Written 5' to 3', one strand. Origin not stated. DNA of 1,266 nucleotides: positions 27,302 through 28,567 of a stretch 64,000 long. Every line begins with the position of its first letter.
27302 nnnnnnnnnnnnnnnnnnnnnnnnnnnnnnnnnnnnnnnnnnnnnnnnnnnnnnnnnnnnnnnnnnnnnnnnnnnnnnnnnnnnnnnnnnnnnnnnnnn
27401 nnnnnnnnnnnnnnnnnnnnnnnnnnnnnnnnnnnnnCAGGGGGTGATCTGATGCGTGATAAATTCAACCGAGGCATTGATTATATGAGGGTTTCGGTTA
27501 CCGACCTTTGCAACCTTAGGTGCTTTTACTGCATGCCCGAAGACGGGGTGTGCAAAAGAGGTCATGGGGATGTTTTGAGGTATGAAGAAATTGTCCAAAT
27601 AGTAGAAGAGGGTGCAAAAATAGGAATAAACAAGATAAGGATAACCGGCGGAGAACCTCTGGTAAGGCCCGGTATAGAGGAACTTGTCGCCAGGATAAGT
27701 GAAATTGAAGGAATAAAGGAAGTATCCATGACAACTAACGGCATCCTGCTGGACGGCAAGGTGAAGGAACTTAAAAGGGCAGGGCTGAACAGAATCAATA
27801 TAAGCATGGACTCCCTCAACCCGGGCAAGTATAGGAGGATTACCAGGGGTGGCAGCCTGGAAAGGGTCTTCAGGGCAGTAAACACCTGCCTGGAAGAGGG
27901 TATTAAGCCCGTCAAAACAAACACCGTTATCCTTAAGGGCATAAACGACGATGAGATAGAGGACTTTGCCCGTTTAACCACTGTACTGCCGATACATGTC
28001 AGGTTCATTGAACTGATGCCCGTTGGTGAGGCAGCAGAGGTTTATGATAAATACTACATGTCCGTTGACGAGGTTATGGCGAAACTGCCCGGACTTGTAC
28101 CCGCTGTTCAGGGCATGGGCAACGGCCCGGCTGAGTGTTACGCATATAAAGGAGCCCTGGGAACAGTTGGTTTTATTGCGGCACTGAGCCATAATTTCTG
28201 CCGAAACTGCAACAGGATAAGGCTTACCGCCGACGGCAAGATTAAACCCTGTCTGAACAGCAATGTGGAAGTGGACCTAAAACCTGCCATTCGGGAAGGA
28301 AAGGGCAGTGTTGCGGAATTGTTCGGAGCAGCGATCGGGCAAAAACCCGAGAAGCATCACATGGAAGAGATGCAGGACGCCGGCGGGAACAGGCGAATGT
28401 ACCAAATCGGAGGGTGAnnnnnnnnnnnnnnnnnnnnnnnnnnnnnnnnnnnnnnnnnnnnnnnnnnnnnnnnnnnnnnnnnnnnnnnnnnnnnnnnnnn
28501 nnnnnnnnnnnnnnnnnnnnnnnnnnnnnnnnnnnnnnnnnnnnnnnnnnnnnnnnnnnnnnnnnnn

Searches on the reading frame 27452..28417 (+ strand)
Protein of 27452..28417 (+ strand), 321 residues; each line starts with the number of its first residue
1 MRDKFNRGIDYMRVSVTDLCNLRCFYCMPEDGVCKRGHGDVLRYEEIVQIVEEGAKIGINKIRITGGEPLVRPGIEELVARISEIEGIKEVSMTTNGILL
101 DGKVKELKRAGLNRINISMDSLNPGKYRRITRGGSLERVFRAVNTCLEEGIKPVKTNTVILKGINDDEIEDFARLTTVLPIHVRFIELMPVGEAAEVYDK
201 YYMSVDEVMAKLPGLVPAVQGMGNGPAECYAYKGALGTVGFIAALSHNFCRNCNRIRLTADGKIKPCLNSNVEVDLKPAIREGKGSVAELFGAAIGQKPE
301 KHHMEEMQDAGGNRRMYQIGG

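Call 9: find_encoding_contigs(protein=window:27452-28417:+, flank=10000, max_places=10)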
Protein window:27452-28417:+ (321 aa): 2 contigs read that carry it; 2 places shown.
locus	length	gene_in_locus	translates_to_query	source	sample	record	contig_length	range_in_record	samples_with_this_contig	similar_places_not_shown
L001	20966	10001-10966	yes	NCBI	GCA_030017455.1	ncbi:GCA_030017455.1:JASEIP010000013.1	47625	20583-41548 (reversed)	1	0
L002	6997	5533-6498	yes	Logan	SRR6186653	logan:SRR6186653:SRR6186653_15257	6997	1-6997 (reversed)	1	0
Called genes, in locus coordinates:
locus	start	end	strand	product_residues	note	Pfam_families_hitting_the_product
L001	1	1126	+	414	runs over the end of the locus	PF04412:AcnX, PF28403:AcnX_2nd, PF28406:AcnX_3rd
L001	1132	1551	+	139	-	PF01989:AcnX_swivel_put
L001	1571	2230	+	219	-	PF03737:RraA-like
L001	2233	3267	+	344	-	PF00180:Iso_dh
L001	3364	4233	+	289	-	PF02548:Pantoate_transf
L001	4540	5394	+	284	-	PF12849:PBP_like_2, PF01547:SBP_bac_1 (faint), PF13531:SBP_bac_11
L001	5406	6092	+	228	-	PF00528:BPD_transp_1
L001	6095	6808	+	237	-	PF02463:SMC_N, PF00005:ABC_tran, PF13304:AAA_21 (faint)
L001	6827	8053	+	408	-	PF03453:MoeA_N, PF00994:MoCF_biosynth, PF03454:MoeA_C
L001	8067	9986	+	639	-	PF03453:MoeA_N, PF00994:MoCF_biosynth, PF03454:MoeA_C, PF12727:PBP_like, PF12974:Phosphonate-bd (faint)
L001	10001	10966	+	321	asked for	PF13353:Fer4_12 (weak), PF04055:Radical_SAM, PF06463:Mob_synth_C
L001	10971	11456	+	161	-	PF01967:MoaC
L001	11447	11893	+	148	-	PF03473:MOSC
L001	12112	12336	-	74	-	PF00462:Glutaredoxin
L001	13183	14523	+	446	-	PF00202:Aminotran_3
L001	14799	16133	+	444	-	PF13375:RnfC_N, PF01512:Complex1_51K, PF10531:SLBB, PF12838:Fer4_7 (weak), PF13183:Fer4_8 (faint), PF13187:Fer4_9 (weak), PF13237:Fer4_10, PF13484:Fer4_16 (faint)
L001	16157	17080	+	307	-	PF03116:NQR2_RnfD_RnfE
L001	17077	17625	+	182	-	PF04205:FMN_bind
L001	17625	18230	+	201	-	PF02508:Rnf-Nqr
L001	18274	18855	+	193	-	PF02508:Rnf-Nqr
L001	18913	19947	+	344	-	PF04060:FeS, PF13237:Fer4_10 (weak), PF14697:Fer4_21, PF25160:LdpA_Fe-S-bd (weak), PF12838:Fer4_7 (weak), PF00037:Fer4, PF14697:Fer4_21, PF13187:Fer4_9, +18 more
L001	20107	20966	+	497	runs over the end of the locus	PF00512:HisKA, PF02518:HATPase_c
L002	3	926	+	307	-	?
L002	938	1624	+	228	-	PF00528:BPD_transp_1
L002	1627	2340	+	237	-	PF02463:SMC_N, PF00005:ABC_tran, PF13304:AAA_21 (faint)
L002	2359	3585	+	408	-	PF03453:MoeA_N, PF00994:MoCF_biosynth, PF03454:MoeA_C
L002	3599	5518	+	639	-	PF03453:MoeA_N, PF00994:MoCF_biosynth, PF03454:MoeA_C, PF12727:PBP_like, PF12974:Phosphonate-bd (faint)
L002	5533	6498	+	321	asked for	PF13353:Fer4_12 (weak), PF04055:Radical_SAM, PF06463:Mob_synth_C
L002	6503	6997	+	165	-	?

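Call 17: find_homologous_proteins(query=L001:11447-11893:+, max_evalue=1e-20)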
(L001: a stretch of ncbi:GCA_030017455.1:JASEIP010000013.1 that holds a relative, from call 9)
Query L001:11447-11893:+ (148 aa): 7952 proteins with E <= 1e-20 among 8000 candidates; the best 120 are listed.
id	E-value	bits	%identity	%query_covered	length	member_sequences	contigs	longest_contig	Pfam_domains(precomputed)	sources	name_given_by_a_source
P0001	4.8e-89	314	100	99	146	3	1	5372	PF03473.24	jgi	-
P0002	4.5e-76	272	86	97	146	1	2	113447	PF03473.24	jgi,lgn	jgi:MOSC domain-containing protein YiiM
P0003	1.8e-75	270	82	98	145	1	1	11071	PF03473.24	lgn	-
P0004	6.3e-75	268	85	97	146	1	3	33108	PF03473.24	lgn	-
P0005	9.0e-75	267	81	98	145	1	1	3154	PF03473.24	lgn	-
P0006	1.2e-72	260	79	99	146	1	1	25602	PF03473.24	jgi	-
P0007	4.5e-69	249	74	97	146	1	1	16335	PF03473.24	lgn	-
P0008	6.2e-68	245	79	97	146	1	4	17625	PF03473.24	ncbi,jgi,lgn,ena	jgi:MOSC domain-containing protein YiiM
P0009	1.3e-67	244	75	96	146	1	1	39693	PF03473.24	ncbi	-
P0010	1.3e-66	241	73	97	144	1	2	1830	PF03473.24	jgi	-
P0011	1.8e-66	240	74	95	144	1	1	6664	PF03473.24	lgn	-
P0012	2.8e-66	240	74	95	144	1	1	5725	PF03473.24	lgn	-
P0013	4.0e-66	239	75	96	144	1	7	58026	PF03473.24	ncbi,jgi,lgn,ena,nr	ncbi:MAG: MOSC domain-containing protein [Firmicutes bacterium]|nr:MOSC domain-containing protein [B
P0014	4.9e-66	239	73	97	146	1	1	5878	PF03473.24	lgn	-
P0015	6.8e-66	239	75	96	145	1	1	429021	PF03473.24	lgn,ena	-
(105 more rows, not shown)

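Call 18: find_encoding_contigs(protein=P0001, flank=10000, max_places=10)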
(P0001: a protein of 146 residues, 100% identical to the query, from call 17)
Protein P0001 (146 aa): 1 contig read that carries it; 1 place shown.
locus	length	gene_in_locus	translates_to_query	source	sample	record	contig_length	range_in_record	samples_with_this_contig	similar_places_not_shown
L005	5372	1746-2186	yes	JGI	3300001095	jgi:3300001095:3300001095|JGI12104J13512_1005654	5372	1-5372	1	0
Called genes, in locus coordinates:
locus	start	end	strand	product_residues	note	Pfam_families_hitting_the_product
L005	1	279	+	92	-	?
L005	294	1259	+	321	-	PF13353:Fer4_12 (weak), PF04055:Radical_SAM, PF06463:Mob_synth_C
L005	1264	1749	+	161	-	PF01967:MoaC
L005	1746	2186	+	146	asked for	PF03473:MOSC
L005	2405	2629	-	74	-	PF00462:Glutaredoxin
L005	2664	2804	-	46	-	-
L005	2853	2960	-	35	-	-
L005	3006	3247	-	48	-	-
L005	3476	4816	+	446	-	PF00202:Aminotran_3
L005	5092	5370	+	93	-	?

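Call 19: list_cluster_members(proteins=[P0001])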
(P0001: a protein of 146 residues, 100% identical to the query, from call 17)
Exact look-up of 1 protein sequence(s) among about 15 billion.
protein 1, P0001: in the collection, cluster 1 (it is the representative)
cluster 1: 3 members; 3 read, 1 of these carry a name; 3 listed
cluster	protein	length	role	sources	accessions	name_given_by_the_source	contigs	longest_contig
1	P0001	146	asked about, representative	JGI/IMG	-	-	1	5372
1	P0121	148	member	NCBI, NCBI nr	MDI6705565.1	MAG: MOSC domain-containing protein [Bacillota bacterium] | MOSC domain-containing protein [Bacillota bacterium]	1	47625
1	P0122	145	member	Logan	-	-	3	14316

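Call 20: find_encoding_contigs(protein=P0122, flank=10000, max_places=10)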
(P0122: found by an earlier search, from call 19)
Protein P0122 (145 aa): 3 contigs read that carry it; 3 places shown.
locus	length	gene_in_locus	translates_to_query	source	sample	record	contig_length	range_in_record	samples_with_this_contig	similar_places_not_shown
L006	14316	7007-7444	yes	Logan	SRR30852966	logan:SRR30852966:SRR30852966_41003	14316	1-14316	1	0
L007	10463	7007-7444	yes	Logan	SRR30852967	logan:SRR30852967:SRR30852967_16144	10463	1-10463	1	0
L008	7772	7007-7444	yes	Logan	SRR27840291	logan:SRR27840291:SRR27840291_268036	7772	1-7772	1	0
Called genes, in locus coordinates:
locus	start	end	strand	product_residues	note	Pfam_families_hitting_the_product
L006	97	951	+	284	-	PF12849:PBP_like_2, PF13531:SBP_bac_11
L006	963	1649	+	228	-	PF00528:BPD_transp_1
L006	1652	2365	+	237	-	PF00005:ABC_tran, PF02463:SMC_N (weak), PF13304:AAA_21 (weak)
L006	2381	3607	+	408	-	PF03453:MoeA_N, PF00994:MoCF_biosynth, PF03454:MoeA_C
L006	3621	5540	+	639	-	PF03453:MoeA_N, PF00994:MoCF_biosynth, PF03454:MoeA_C, PF12727:PBP_like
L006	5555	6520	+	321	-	PF04055:Radical_SAM, PF13353:Fer4_12 (weak), PF06463:Mob_synth_C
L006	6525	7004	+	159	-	PF01967:MoaC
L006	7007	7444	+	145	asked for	PF03473:MOSC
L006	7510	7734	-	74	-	PF00462:Glutaredoxin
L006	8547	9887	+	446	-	PF00202:Aminotran_3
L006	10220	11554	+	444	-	PF13375:RnfC_N, PF01512:Complex1_51K, PF10531:SLBB, PF00037:Fer4 (faint), PF12838:Fer4_7 (weak), PF13183:Fer4_8 (faint), PF13187:Fer4_9 (weak), PF13237:Fer4_10, +1 more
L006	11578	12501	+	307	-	PF03116:NQR2_RnfD_RnfE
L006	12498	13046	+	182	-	PF04205:FMN_bind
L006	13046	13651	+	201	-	PF02508:Rnf-Nqr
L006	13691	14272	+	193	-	PF02508:Rnf-Nqr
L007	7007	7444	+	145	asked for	PF03473:MOSC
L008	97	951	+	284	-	PF12849:PBP_like_2, PF13531:SBP_bac_11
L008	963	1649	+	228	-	PF00528:BPD_transp_1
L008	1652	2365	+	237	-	PF00005:ABC_tran, PF02463:SMC_N (weak), PF13304:AAA_21 (weak)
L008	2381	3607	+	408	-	PF03453:MoeA_N, PF00994:MoCF_biosynth, PF03454:MoeA_C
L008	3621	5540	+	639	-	PF03453:MoeA_N, PF00994:MoCF_biosynth, PF03454:MoeA_C, PF12727:PBP_like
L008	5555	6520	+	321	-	PF04055:Radical_SAM, PF13353:Fer4_12 (weak), PF06463:Mob_synth_C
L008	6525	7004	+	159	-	PF01967:MoaC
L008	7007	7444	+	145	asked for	PF03473:MOSC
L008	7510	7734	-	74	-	PF00462:Glutaredoxin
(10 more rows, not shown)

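Call 27: find_related_loci(query=L001:10971-11453:+, collection=genome_contigs, flank=6000)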
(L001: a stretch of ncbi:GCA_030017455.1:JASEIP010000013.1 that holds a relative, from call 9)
Query L001:10971-11453:+ (161 aa) in genome_contigs; peptide patterns used: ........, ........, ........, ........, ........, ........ (x = any residue, [..] = any of these).
600 stretches matched a pattern (row limit reached: there are more); 583 encode a relative of the query (tblastn E <= 1e-3); the best 80 are kept; 80 distinct loci.
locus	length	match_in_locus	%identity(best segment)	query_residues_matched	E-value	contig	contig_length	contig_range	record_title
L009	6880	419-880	61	4-157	3e-63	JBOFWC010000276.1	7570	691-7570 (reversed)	MAG: Proteocatella sp. isolate WFFMC_MAG_562 k139_35838_flag=0_multi=13.0000_len=7570, whole genome shotgun sequence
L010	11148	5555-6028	65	1-158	1e-62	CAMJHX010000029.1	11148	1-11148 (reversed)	MAG: uncultured Clostridia bacterium isolate SRR12081296_bin.14_metaWRAP_v1.3_MAG genome assembly, contig: ERZ12289772.9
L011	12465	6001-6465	61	1-155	3e-60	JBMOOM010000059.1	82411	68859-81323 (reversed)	MAG: Pseudomonadota bacterium isolate Betzabe_MAG102 MAG102_59, whole genome shotgun sequence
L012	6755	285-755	61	1-157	6e-60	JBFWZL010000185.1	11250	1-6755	MAG: Candidatus Binatia bacterium isolate CA_2019_TPBS_187 NODE_23334_length_11250_cov_3.227097_TPBS, whole genome shotg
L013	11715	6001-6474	59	1-158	2e-59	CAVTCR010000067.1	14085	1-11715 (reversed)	MAG: uncultured delta proteobacterium isolate MFD00962.bin.2.146 genome assembly, contig: contig_62223, whole genome sho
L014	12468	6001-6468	57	3-158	3e-58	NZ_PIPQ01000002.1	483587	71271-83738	Aliidiomarina taiwanensis strain AIT1 contig2, whole genome shotgun sequence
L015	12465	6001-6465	59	1-155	7e-58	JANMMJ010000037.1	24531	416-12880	MAG: Hyphomicrobiales bacterium isolate OTE_58_metabat_531 OTE_58_k141_5182258, whole genome shotgun sequence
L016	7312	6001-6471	59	1-157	3e-57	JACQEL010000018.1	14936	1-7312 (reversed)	MAG: Deltaproteobacteria bacterium isolate NC_groundwater_1020_Pr1_S-0.65um_57_10 Montesol18_Sp65_coassembly_scaffold_11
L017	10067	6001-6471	58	1-157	5e-57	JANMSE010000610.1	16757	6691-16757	MAG: Deltaproteobacteria bacterium isolate SOY_29_metabat_500 SOY_29_k141_1946121, whole genome shotgun sequence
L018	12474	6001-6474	58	1-158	1e-56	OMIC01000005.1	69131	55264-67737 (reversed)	Hyphomicrobiaceae bacterium isolate AM_0226 genome assembly, contig: DGE0008AM2008_1_188914, whole genome shotgun sequen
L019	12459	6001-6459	61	4-157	2e-56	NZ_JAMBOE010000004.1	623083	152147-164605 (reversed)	Paenibacillus macerans strain MER 50.2 NODE_4_, whole genome shotgun sequence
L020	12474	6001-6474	58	1-158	4e-56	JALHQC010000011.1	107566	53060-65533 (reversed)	MAG: bacterium isolate bin.62 c_000000001181, whole genome shotgun sequence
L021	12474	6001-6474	57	1-158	4e-56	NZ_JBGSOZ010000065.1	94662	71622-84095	MAG: Aestuariivirga sp. isolate JTS-AC292 k141_1182671, whole genome shotgun sequence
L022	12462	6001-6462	61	4-158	6e-56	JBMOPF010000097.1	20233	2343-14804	MAG: Bacillota bacterium isolate Betzabe_MAG121 MAG121_97, whole genome shotgun sequence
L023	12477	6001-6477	56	1-159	5e-56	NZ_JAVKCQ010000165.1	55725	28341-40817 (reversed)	MAG: Haliea sp. isolate F4-SAH-25 k141_23327, whole genome shotgun sequence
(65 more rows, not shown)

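Call 32: search_protein_families(library=pfam, proteins=[L001:11447-11893:+, L001:12112-12336:-, L001:13183-14523:+])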
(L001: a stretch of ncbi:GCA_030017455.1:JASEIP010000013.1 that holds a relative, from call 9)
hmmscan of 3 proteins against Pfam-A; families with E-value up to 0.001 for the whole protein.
L001:11447-11893:+ (148 aa): 1 family
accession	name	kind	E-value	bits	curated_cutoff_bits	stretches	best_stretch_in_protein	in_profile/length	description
PF03473.23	MOSC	-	2.1e-12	47.6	22.7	1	39-145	3-120/120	MOSC domain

L001:12112-12336:- (74 aa): 2 families
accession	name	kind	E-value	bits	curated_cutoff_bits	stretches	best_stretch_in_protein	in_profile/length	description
PF00462.30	Glutaredoxin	-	1.8e-18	66.9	22.9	1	4-61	1-59/60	Glutaredoxin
PF13409.12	GST_N_2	-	0.00061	20.8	25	1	11-63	1-57/70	Glutathione S-transferase, N-terminal domain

L001:13183-14523:+ (446 aa): 1 family
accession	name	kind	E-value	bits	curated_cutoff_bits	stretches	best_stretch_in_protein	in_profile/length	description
PF00202.27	Aminotran_3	-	5.9e-99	331.9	30.5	1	17-435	12-402/403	Aminotransferase class-III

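Call 40: find_homologous_proteins(query=L001:12112-12336:-, max_evalue=1e-25)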
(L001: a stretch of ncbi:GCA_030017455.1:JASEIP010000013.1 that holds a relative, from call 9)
Query L001:12112-12336:- (74 aa): 23 proteins with E <= 1e-25 among 267 candidates.
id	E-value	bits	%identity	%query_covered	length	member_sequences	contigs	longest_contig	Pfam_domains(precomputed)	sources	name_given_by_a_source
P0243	9.1e-43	160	100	100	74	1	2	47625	PF00462.31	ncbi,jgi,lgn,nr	ncbi:MAG: glutaredoxin family protein [Bacillota bacterium]|nr:glutaredoxin family protein [Bacillot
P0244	1.2e-40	154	96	100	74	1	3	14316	PF00462.31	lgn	-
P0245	1.4e-35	138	82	100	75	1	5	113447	PF00462.31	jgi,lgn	jgi:glutaredoxin-like YruB-family protein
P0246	1.8e-33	131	76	100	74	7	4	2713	PF00462.31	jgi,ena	-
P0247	2.2e-33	131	77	100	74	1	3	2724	PF00462.31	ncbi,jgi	ncbi:MAG: glutaredoxin family protein [Mahellales bacterium]|jgi:glutaredoxin 3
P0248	3.7e-32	127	72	100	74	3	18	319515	PF00462.31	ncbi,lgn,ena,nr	ncbi:MAG: glutaredoxin family protein [Clostridia bacterium]|nr:glutaredoxin family protein [Clostri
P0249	8.7e-32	126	74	100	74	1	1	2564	PF00462.31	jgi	jgi:glutaredoxin 3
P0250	2.8e-31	124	73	100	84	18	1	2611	PF00462.31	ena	-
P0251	5.0e-31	123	73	100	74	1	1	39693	PF00462.31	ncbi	-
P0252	5.4e-31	123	74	100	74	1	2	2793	PF00462.31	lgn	-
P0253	1.3e-30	122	73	100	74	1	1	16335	PF00462.31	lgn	-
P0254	2.4e-29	118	73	100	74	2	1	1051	PF00462.31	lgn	-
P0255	7.7e-28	113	68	100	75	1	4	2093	PF00462.31,PF13192.13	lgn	-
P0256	1.2e-27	113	66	100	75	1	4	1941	PF00462.31,PF13192.13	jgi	-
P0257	1.6e-27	112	66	99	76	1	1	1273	PF00462.31,PF13192.13,PF13417.13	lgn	-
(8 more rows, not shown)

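Call 41: find_encoding_contigs(protein=P0243, flank=10000, max_places=10)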
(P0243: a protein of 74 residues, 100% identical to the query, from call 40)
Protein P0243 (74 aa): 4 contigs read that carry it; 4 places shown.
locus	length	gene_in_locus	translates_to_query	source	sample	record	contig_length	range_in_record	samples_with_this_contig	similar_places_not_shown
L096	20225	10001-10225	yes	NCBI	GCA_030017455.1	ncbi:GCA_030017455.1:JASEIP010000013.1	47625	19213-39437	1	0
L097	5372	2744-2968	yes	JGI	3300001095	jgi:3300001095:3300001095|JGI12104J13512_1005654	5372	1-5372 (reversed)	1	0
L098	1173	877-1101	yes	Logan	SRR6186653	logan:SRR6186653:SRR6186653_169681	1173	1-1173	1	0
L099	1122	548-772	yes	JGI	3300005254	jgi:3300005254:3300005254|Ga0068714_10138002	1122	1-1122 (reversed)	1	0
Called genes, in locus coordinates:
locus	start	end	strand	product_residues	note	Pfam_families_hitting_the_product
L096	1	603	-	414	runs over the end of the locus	PF06245:DUF1015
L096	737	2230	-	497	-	PF00512:HisKA, PF02518:HATPase_c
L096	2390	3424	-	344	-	PF04060:FeS, PF13237:Fer4_10 (weak), PF14697:Fer4_21, PF25160:LdpA_Fe-S-bd (weak), PF12838:Fer4_7 (weak), PF00037:Fer4, PF14697:Fer4_21, PF13187:Fer4_9, +18 more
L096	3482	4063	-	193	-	PF02508:Rnf-Nqr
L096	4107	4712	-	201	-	PF02508:Rnf-Nqr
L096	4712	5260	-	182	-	PF04205:FMN_bind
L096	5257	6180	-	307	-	PF03116:NQR2_RnfD_RnfE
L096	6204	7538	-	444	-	PF13375:RnfC_N, PF01512:Complex1_51K, PF10531:SLBB, PF12838:Fer4_7 (weak), PF13183:Fer4_8 (faint), PF13187:Fer4_9 (weak), PF13237:Fer4_10, PF13484:Fer4_16 (faint)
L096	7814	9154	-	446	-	PF00202:Aminotran_3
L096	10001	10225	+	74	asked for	PF00462:Glutaredoxin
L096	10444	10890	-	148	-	PF03473:MOSC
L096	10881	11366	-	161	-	PF01967:MoaC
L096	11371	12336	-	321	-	PF13353:Fer4_12 (weak), PF04055:Radical_SAM, PF06463:Mob_synth_C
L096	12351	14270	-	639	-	PF03453:MoeA_N, PF00994:MoCF_biosynth, PF03454:MoeA_C, PF12727:PBP_like, PF12974:Phosphonate-bd (faint)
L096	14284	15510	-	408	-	PF03453:MoeA_N, PF00994:MoCF_biosynth, PF03454:MoeA_C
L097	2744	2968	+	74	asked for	PF00462:Glutaredoxin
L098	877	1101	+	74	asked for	PF00462:Glutaredoxin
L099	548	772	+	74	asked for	PF00462:Glutaredoxin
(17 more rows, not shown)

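Call 47: search_protein_families(library=ncbifam, proteins=[L001:11447-11893:+, L001:13183-14523:+, L001:12112-12336:-])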
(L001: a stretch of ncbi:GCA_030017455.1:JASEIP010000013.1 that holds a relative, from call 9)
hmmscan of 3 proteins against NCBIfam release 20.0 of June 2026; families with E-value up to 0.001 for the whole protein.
L001:11447-11893:+ (148 aa): 2 families
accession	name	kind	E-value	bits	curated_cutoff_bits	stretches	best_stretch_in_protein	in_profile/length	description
NF011069.0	PRK14499.1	equivalog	1.7e-66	224.4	457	1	5-146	162-305/308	cyclic pyranopterin monophosphate synthase MoaC/MOSC-domain-containing protein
NF008577.1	PRK11536.1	equivalog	2.6e-05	23.7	294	1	3-115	6-126/222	6-hydroxyaminopurine reductase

L001:13183-14523:+ (446 aa): 69 families (the best 25 are shown)
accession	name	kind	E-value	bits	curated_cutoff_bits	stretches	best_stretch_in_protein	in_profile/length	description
NF005375.0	PRK06917.1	equivalog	7.1e-176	585.3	535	1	4-442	4-442/448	aspartate aminotransferase family protein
NF005685.0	PRK07483.1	equivalog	2.1e-134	448.7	485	1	5-441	3-440/444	aspartate aminotransferase family protein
NF005102.0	PRK06541.1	equivalog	4.7e-111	371.5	574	1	11-440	31-457/460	aspartate aminotransferase family protein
NF005682.0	PRK07480.1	subfamily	1.3e-110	370.2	510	1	18-444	39-457/459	aminotransferase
NF005683.0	PRK07481.1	subfamily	3.9e-107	359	575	1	14-439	28-450/453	hypothetical protein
NF005447.0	PRK07036.1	equivalog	8.8e-107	357.7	618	1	9-444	30-460/468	aminotransferase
NF005812.0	PRK07678.1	subfamily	2.6e-105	352.6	488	1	18-437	33-448/451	aminotransferase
NF005684.0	PRK07482.1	subfamily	1.3e-99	333.9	687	1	18-443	35-459/464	hypothetical protein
NF004767.0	PRK06105.1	subfamily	3.1e-96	322.7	517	1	18-444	34-455/460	aminotransferase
TIGR00508.1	bioA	equivalog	4.7e-92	308.7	405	1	14-436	13-418/419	adenosylmethionine--8-amino-7-oxononanoate transaminase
NF004718.0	PRK06062.1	subfamily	9.7e-91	304.5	472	1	16-439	40-449/454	hypothetical protein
NF005993.0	PRK08117.1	subfamily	1.5e-90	303.9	574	1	9-441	18-432/433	aspartate aminotransferase family protein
NF052567.1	OmAmTferAptACaul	equivalog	2.2e-86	290.3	500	1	16-437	19-429/431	omega-aminotransferase AptA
NF049939.1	HyAminethphonNHLyPbfA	equivalog_domain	3.7e-86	289.3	525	1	17-437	46-440/442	(R)-1-hydroxy-2-aminoethylphosphonate ammonia-lyase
NF004755.0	PRK06082.1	equivalog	3.2e-85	286.3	467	1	8-442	48-455/459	aspartate aminotransferase family protein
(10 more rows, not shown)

L001:12112-12336:- (74 aa): 19 families
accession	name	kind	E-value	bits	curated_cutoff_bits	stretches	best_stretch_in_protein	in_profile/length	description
TIGR02196.1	GlrX_YruB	hypoth_equivalog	1.2e-25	89.7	88.55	1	4-74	2-73/74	glutaredoxin-like protein, YruB-family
TIGR02194.1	GlrX_NrdH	subfamily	8.4e-18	64.4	85.75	1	4-73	1-71/72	glutaredoxin-like protein NrdH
TIGR02181.1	GRX_bact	equivalog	3.9e-15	55.9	90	1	4-67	1-66/80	glutaredoxin 3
NF041212.1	Uxx_star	subfamily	4e-15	55.8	66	1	4-67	1-66/70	Uxx-star family glutaredoxin-like (seleno)protein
NF007923.0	PRK10638.1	equivalog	2.8e-12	46.5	129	1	1-67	1-68/83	glutaredoxin 3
NF045501.1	HUGP_GUXX-star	exception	9.8e-11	41.6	325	1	2-66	165-231/236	HUGP/GUXX-star fusion selenoprotein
TIGR02200.1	GlrX_actino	hypoth_equivalog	3.5e-10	40.1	89.5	1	4-57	2-57/77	mycoredoxin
NF041211.1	gluta_UXX_star_2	equivalog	7.4e-10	38.7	100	1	4-66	1-65/71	UXX-star (seleno)protein family 2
NF007657.0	PRK10329.1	equivalog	4.7e-09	36.2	131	1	3-68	2-67/81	glutaredoxin-like protein NrdH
NF047338.1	gluta_UXX_star_3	exception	3.6e-08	33.3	97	1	4-61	1-60/70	UXX-star (seleno)protein family 3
NF041114.2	gluta_UXX_star_1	equivalog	5.7e-07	29.7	72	1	4-66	1-65/70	UXX-star selenoprotein family 1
NF002459.0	PRK01655.1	subfamily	1.6e-06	28.2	123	1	4-45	2-43/132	transcriptional regulator Spx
TIGR02190.1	GlrX-dom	hypoth_equivalog_domain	3.1e-06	27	99.3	1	2-68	8-74/79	glutaredoxin-family domain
TIGR01617.1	arsC_related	subfamily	6.4e-06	26.4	75.05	1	4-44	1-41/117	Spx/MgsR family RNA polymerase-binding regulatory protein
TIGR00411.1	redox_disulf_1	equivalog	1.5e-05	25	92.75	1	3-63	2-66/82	MJ0307 family thioredoxin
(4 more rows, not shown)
